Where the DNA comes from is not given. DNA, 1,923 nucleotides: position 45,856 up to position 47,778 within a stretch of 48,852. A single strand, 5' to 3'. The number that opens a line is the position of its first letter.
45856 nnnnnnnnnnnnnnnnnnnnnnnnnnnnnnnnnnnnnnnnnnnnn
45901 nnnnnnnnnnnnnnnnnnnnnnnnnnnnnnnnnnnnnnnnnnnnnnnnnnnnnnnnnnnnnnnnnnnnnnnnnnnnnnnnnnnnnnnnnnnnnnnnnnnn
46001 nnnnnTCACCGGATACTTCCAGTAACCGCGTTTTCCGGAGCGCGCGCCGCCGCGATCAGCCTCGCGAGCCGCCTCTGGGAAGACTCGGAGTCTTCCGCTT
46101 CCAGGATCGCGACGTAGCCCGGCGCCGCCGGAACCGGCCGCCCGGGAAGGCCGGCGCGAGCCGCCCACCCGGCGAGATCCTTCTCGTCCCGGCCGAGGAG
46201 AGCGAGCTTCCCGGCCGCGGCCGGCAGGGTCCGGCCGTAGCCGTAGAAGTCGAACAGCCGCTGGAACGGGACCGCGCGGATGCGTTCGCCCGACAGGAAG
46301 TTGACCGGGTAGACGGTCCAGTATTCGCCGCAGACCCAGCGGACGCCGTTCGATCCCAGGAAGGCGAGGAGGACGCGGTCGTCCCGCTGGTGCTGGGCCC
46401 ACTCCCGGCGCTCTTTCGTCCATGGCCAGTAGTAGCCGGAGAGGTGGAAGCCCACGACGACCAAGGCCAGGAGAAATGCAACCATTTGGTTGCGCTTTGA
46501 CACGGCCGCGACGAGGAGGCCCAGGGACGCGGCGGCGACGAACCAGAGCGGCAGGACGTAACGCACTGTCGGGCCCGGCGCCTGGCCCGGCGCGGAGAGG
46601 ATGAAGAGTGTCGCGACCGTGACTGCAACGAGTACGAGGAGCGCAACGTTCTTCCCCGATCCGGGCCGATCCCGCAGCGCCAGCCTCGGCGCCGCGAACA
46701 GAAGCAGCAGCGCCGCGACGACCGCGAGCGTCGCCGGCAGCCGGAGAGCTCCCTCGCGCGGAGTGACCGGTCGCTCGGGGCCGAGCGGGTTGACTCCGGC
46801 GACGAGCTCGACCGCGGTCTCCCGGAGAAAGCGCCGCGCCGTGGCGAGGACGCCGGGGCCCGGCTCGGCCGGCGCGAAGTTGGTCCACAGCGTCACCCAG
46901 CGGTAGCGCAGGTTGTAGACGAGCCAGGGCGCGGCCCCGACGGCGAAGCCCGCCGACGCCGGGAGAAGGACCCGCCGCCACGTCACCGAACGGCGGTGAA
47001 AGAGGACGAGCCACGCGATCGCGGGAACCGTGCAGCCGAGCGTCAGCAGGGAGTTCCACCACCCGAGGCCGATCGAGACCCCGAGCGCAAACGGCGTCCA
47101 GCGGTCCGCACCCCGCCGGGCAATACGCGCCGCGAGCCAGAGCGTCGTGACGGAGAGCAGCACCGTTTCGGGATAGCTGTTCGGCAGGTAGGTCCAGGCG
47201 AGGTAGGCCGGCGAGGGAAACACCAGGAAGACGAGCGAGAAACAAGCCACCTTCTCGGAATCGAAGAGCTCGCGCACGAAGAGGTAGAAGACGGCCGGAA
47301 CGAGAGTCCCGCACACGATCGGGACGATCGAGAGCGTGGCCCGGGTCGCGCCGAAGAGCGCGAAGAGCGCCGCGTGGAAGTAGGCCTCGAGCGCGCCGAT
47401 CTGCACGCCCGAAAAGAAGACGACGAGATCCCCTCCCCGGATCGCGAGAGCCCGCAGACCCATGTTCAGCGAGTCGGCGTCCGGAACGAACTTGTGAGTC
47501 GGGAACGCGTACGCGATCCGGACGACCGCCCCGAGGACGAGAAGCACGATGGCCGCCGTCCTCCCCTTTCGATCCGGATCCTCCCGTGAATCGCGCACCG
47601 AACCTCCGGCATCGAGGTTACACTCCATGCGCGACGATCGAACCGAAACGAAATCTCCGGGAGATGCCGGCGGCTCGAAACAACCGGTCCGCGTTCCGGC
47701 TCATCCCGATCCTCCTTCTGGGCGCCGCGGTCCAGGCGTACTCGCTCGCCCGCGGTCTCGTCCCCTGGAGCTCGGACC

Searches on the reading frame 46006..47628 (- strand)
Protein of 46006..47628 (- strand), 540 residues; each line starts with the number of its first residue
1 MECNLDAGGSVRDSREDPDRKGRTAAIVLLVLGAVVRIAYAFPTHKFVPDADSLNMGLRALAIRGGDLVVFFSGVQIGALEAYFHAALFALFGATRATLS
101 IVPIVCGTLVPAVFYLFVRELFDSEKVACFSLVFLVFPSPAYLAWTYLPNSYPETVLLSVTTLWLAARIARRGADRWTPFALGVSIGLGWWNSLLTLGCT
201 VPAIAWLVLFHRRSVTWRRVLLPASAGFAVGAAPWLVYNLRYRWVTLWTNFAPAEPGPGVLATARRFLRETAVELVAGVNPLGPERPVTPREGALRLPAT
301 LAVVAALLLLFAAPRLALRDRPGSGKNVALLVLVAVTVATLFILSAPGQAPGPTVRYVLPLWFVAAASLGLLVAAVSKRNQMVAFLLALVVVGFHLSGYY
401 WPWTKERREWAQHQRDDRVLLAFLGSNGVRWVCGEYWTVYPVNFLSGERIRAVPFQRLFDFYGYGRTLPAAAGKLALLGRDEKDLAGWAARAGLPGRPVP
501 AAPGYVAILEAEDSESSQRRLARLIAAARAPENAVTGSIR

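Call 55: search_protein_families(library=pfam, proteins=[window:46006-47628:-], max_evalue=0.0001)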
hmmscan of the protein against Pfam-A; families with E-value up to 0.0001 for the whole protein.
window:46006-47628:- (540 aa): 1 family
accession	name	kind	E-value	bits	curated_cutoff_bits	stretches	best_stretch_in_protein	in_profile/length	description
PF13231.12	PMT_2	-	3e-09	37.7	26.1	1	82-238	7-160/160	Dolichyl-phosphate-mannose-protein mannosyltransferase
